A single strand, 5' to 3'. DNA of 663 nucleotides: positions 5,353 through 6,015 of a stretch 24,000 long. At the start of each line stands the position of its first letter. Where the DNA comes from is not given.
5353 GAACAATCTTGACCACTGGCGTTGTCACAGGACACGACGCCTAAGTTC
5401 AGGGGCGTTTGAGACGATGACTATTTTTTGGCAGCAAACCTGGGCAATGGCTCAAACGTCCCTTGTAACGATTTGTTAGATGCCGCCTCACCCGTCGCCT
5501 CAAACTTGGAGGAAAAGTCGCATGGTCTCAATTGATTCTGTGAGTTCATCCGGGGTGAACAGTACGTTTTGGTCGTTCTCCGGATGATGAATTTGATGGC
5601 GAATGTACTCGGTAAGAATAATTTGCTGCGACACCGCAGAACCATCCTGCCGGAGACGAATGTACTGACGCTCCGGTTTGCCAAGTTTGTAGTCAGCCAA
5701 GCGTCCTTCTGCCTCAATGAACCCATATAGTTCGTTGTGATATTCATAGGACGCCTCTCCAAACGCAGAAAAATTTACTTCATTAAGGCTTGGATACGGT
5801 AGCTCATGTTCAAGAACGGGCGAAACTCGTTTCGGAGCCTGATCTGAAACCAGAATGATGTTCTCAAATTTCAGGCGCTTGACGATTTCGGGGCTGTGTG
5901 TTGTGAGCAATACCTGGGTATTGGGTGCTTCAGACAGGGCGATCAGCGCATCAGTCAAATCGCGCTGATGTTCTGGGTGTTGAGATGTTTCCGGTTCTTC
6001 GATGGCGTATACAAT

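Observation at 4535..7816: OLD/AriA-like ABC ATPase lacking a nuclease domain, flanked by a coiled-coil protein and a membrane protein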

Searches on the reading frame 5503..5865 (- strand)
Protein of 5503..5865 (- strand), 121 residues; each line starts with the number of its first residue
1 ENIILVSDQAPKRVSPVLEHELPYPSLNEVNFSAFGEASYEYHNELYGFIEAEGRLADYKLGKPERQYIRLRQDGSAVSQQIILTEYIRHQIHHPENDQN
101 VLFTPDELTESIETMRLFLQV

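Call 15: search_protein_families(library=pfam, proteins=[window:5503-5865:-], max_evalue=10)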
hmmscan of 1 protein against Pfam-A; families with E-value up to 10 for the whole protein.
window:5503-5865:- (121 aa): 0 families

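Call 25: search_protein_representatives(protein=window:5503-5865:-)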
Query: 121 residues. Proteins with E-value up to 0.001 (for the whole library): 347; up to 1e-10: 115; up to 1e-30: 4. The best 150 are listed.
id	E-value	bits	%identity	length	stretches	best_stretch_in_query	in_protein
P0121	2.3e-36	140.7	57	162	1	5-119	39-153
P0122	1.8e-33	131.4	57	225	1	7-119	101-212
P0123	1.2e-31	125.5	58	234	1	10-120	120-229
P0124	2.4e-31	124.6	53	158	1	10-119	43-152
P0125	1.3e-30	122.2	54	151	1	5-120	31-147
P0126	2.1e-30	121.5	54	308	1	5-119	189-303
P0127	3.0e-29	117.8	51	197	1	4-119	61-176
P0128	8.0e-29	116.4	50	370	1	4-119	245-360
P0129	1.1e-28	115.9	50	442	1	4-119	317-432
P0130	1.6e-28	115.4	51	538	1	4-119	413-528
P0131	1.7e-28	115.4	50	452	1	4-119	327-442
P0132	1.8e-28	115.3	51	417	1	4-119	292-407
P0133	1.9e-28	115.2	50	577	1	4-119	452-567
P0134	2.8e-28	114.7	50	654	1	4-119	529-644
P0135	2.9e-28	114.6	53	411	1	4-120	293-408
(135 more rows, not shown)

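Call 31: search_solved_structures(query=A3, max_evalue=10, show_alignments=3)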
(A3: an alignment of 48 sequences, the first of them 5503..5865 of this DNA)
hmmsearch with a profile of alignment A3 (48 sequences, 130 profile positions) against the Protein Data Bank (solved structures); distinct sequences matched with E-value up to 10: 3.
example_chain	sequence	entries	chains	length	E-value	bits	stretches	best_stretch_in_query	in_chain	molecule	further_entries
7tgh_AM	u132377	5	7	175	0.038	17.3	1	14-93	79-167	NDUA13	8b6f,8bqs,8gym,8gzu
9e78_3b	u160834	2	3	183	0.066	16.5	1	64-123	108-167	ArcMAP2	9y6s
5xa5_A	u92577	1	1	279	0.48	13.7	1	88-127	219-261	Alpha-catenin-like protein hmp-1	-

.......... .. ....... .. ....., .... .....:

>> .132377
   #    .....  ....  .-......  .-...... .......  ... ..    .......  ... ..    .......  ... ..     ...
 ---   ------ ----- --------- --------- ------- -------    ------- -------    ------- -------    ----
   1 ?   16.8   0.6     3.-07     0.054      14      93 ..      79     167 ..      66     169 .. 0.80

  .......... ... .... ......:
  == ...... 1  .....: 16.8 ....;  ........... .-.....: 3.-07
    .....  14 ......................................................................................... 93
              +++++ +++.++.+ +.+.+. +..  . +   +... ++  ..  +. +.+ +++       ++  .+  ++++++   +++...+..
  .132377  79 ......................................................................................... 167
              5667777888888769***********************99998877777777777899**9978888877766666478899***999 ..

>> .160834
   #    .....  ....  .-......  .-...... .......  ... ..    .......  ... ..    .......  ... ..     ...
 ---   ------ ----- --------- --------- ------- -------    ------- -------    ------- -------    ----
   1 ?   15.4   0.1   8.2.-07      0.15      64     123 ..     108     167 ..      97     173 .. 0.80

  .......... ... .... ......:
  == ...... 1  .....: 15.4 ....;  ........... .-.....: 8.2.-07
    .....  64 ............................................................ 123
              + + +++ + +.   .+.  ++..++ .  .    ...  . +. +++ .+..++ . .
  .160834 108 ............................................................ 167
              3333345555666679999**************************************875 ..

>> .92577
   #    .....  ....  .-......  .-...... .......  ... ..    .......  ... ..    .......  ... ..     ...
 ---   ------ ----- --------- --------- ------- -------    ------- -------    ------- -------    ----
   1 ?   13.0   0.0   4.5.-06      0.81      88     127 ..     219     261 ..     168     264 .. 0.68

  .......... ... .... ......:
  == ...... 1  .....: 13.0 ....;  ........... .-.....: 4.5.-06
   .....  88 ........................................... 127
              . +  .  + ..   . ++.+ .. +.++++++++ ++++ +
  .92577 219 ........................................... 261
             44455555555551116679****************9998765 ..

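Call 34: predict_structure(alignment_id=A3)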
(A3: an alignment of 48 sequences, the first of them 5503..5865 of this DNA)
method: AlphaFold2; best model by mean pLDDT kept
length: 121 residues; sequences in the alignment: 48
mean_pLDDT: 92.1   pTM: 0.82
mean pLDDT of the five models: 92.1, 92.1, 92.0, 91.6, 91.4
residues with pLDDT >= 90: 91; 70-90: 22; 50-70: 8; < 50: 0
segments of 3 or more residues with pLDDT < 50: none
pLDDT, mean of each block of 10 residues (from residue 1): 70 72 88 94 98 98 98 97 99 98 98 96 88
secondary structure, 60 per line:
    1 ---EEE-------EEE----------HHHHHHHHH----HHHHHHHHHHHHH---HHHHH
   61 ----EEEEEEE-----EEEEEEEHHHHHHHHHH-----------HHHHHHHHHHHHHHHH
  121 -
elements in order: E4-6 E14-16 H27-35 H40-52 H56-60 E65-71 E77-83 H84-93 H105-120

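Call 37: fold_search(model_id=the predicted structure, library=pdb)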
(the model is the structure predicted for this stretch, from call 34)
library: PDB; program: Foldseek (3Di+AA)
matches with E <= 10: 454; with E <= 0.001: 0
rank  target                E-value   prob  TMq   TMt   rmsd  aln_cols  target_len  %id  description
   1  8s89                  3.7e-01  0.08  0.18  0.07  15.8       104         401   13  Efficient and scalable protein design using a relaxed sequence space (released 2024-10-16)
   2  8tw3_F                4.4e-01  0.07  0.16  0.07  16.9        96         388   16  hMPV fusion protein complexed with single domain antibodies sdHMPV16 and sdHMPV12 (released 2024-01-24)
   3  5wb0_F                6.4e-01  0.06  0.17  0.06  18.1        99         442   14  Crystal structure of human metapneumovirus fusion glycoprotein stabilized in the prefusion state (released 2017-11-22)
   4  7x1n_D                8.1e-01  0.07  0.18  0.22  12.5       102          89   11  Crystal structure of MEF2D-MRE complex (released 2022-05-25)
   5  8avm_A                9.2e-01  0.06  0.17  0.11  15.4       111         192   11  Mutant of Superoxide Dismutase sodfm2 from Bacteroides fragilis (released 2023-04-19)
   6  8avl_A                9.7e-01  0.06  0.17  0.11  15.6       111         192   11  Superoxide dismutase SodFM2 from Bacteroides fragilis (released 2023-04-19)
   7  4yet_B                1.0e+00  0.04  0.17  0.11  14.9       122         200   11  X-ray crystal structure of superoxide dismutase from Babesia bovis solved by Sulfur SAD (released 2015-04-15)
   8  7sem_F                1.2e+00  0.06  0.17  0.06  14.8        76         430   16  Structure-based design of prefusion-stabilized human metapneumovirus fusion proteins (released 2022-02-16)
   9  9fjo_A                1.2e+00  0.04  0.13  0.08  13.4       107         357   14  Structure of the undecorated pointed end of F-actin (released 2024-09-11)
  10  3hnp_C                1.3e+00  0.08  0.14  0.07  13.5        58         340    9  Crystal Structure of an Oxidoreductase from Bacillus cereus. Northeast Structural Genomics Consortium target id BcR251 (released 2009-06-30)
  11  8wz5_A                1.4e+00  0.04  0.18  0.08  14.6       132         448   12  Cryo-EM structure of prefusion-stabilized RSV F (DS-Cav1 sc9-10 strain: B18537) in complex with humanized nAb 5B11 (released 2024-11-13)
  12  8uxw_A                1.5e+00  0.06  0.16  0.07  10.7        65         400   17  Arp2/3 branch junction complex, ADP state (released 2024-01-31)
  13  2yjf_D                1.5e+00  0.06  0.16  0.08  13.7        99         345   10  Oligomeric assembly of actin bound to MRTF-A (released 2011-07-06)
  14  9cb1_G                1.5e+00  0.04  0.18  0.08  16.3       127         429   13  Cryo-EM Structure of the Human Neutralizing Antibody 5-1 in Complex with Prefusion Human Metapneumovirus F Glycoprotei (released 2025-05-28)
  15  8e15_G                1.6e+00  0.05  0.16  0.07  14.9        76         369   16  A computationally stabilized hMPV F protein (released 2023-04-12)
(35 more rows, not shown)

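Call 44: fold_search(model_id=the predicted structure, library=viral)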
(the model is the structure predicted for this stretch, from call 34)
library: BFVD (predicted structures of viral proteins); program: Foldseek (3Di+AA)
matches with E <= 10: 786; with E <= 0.001: 0
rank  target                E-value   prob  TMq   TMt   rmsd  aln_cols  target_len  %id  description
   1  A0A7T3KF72            2.7e-01  0.14  0.18  0.12  11.4        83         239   11  Uncharacterized protein [Campylobacter phage F358]
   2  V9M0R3                2.7e-01  0.12  0.22  0.13  13.6       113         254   12  Uncharacterized protein [Vibrio phage VP4B]
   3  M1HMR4                2.9e-01  0.13  0.20  0.17  12.1       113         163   13  (no name in the UniProt tables at hand)
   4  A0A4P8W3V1            2.9e-01  0.08  0.14  0.06  13.9        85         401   21  (no name in the UniProt tables at hand)
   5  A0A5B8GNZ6            3.4e-01  0.07  0.18  0.05  18.5       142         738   15  RNA-dependent RNA polymerase (Fragment) [Rhizoctonia solani mitovirus 36]
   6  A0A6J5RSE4            3.9e-01  0.08  0.19  0.14  17.3       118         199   14  Uncharacterized protein (Fragment) [uncultured Caudovirales phage]
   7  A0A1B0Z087            4.1e-01  0.14  0.18  0.24  14.3        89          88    8  (no name in the UniProt tables at hand)
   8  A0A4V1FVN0            4.4e-01  0.15  0.24  0.10  12.4       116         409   10  (no name in the UniProt tables at hand)
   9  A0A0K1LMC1            4.6e-01  0.06  0.16  0.17  14.8        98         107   12  (no name in the UniProt tables at hand)
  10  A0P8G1                4.6e-01  0.06  0.15  0.08  17.6       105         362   14  Polyprotein (Fragment) [Turnip mosaic virus (strain Japanese)]
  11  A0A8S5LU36            4.9e-01  0.09  0.19  0.15  15.7       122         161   12  Uncharacterized protein [Siphoviridae sp. ctM3g2]
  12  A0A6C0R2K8            4.9e-01  0.06  0.15  0.20  12.8        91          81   16  Particle protein [Pseudomonas phage vB_PaeP_PE3]
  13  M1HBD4                5.3e-01  0.10  0.20  0.19  12.3       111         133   13  (no name in the UniProt tables at hand)
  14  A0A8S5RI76            5.6e-01  0.08  0.23  0.19  16.7       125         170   10  Uncharacterized protein [virus sp. ctML55]
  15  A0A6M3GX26            5.6e-01  0.08  0.21  0.15  17.9       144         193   12  P1 (Fragment) [Fijivirus sp.]
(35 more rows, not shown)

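Call 61: search_protein_families(library=pfam, alignment_id=A3, max_evalue=5)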
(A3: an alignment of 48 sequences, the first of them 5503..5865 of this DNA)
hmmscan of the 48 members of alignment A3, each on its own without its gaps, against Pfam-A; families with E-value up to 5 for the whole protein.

A. member 1, window:5503-5865:- (121 aa): 0 families

B. families by the number of members that match (of 48 scanned): 31 families (the first 25 are shown)
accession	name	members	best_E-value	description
PF17561.7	TssO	2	0.028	Type VI secretion system, TssO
PF07855.17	ATG101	1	0.0015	Autophagy-related protein 101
PF08277.18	PAN_3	1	0.0066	PAN-like domain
PF07052.16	Hep_59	1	0.011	Hepatocellular carcinoma-associated antigen 59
PF06114.19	Peptidase_M78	1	0.022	IrrE N-terminal-like domain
PF03535.18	Paxillin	1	0.023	Paxillin family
PF04336.18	ACP_PD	1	0.031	Acyl carrier protein phosphodiesterase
PF13529.12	Peptidase_C39_2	1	0.036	Peptidase_C39 like family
PF22560.2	GMT-wHTH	1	0.04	GMT-like wHTH domain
PF09409.15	PUB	1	0.055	PUB domain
PF20399.4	PH_20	1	0.058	PH domain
PF18305.6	DNA_pol_A_exoN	1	0.068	3' to 5' exonuclease C-terminal domain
PF14233.11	DUF4335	1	0.07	Domain of unknown function (DUF4335)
PF13624.11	SurA_N_3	1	0.072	SurA-like N-terminal domain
PF12746.13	GNAT_acetyltran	1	0.079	GNAT acetyltransferase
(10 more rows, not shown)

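Call 83: search_dna_similar(query=window:5503-5820:-, collection=plasmids, mode=protein, max_evalue=1, max_rows=15)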
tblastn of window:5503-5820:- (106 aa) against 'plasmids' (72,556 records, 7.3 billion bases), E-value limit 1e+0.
Records with a match: 1; places in all: 1; records where one place covers at least 80% of the query: 1.
Best place of each record, by identity: <60% 1.
By first word of the organism name: Klebsiella 1.
By predicted mobility (MOB-suite, as given by PLSDB): conjugative 1.
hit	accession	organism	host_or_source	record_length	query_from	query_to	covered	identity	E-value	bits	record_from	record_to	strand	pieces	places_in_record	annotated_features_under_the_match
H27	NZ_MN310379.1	Klebsiella quasipneumoniae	-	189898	10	104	90%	28.3%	3e-4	45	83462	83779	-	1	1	AAA family ATPase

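Call 84: search_dna_similar(query=window:5503-5820:-, collection=phages, mode=protein, max_evalue=1, max_rows=15)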
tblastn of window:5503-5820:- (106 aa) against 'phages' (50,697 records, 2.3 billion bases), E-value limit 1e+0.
Records with a match: 1; places in all: 1; records where one place covers at least 80% of the query: 1.
Best place of each record, by identity: <60% 1.
By first word of the organism name: Bacteriophage 1.
By host as written in the record: - 1.
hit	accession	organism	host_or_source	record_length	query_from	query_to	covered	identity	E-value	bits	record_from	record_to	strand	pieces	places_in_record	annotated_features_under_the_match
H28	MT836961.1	Bacteriophage sp.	human fecal samples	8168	2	104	97%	52.4%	2e-28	112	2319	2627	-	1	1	record has no annotation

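Call 85: get_annotated_region(hit=H27, flank=5000)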
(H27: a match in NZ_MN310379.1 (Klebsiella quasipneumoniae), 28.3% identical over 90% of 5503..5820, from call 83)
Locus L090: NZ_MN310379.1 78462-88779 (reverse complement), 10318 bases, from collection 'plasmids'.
description: Klebsiella quasipneumoniae strain A2508 plasmid pA2508-emrE, complete sequence
organism: Klebsiella quasipneumoniae (NCBI taxid 1463165)
taxonomy: Bacteria; Pseudomonadota; Gammaproteobacteria; Enterobacterales; Enterobacteriaceae; Klebsiella; Klebsiella quasipneumoniae
host: -; source: -; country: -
typing (MOB-suite, as given by PLSDB): conjugative; replicon IncFIB; relaxase MOBF,MOBF; mating-pair formation MPF_F
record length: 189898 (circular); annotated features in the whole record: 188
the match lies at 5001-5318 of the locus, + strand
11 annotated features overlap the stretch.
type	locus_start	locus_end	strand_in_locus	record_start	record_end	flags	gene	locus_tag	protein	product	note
CDS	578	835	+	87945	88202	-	-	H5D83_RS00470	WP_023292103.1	hypothetical protein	-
CDS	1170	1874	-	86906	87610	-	-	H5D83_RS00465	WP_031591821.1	toll/interleukin-1 receptor domain-containing protein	GO:0007165 - signal transduction [Evidence IEA]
CDS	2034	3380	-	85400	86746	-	-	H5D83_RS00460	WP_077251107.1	ISNCY family transposase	-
CDS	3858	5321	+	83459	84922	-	-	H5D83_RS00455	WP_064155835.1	AAA family ATPase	-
CDS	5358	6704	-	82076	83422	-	-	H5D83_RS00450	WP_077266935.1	ISNCY family transposase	-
CDS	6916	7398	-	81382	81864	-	-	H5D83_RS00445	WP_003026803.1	GNAT family N-acetyltransferase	-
CDS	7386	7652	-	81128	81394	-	-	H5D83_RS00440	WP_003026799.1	DUF1778 domain-containing protein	-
CDS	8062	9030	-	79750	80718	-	-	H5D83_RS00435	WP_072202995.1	IS5 family transposase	-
CDS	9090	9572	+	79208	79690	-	-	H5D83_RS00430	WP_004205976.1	helix-turn-helix domain-containing protein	-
CDS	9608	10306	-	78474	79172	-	urtE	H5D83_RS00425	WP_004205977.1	urea ABC transporter ATP-binding subunit UrtE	GO:0015840 - urea transport [Evidence IEA]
CDS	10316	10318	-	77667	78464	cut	urtD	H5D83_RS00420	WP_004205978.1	urea ABC transporter ATP-binding protein UrtD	GO:0015840 - urea transport [Evidence IEA]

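Call 87: search_protein_families(library=pfam, proteins=[L090:3858-5318:+], max_evalue=0.01)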
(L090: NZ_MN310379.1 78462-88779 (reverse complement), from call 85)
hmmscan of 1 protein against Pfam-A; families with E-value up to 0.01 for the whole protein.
L090:3858-5318:+ (487 aa): 6 families
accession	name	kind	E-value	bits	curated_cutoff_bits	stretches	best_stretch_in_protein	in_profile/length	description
PF13175.12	AAA_15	-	9.7e-34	118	32.1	2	216-345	252-373/374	AAA ATPase domain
PF13304.12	AAA_21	-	8.2e-18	65.9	27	1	34-347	1-304/304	AAA domain, putative AbiEii toxin, Type IV TA system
PF13476.12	AAA_23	-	1.1e-10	43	27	1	5-128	1-100/201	AAA domain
PF02463.25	SMC_N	-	2.9e-09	37.1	40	1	2-85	1-83/220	RecF/RecN/SMC N terminal domain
PF11398.14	DUF2813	-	1.1e-06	28.8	21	1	247-353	228-332/372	Protein of unknown function (DUF2813)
PF13555.12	AAA_29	-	0.00072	19.7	27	1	4-53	2-43/61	P-loop containing region of AAA domain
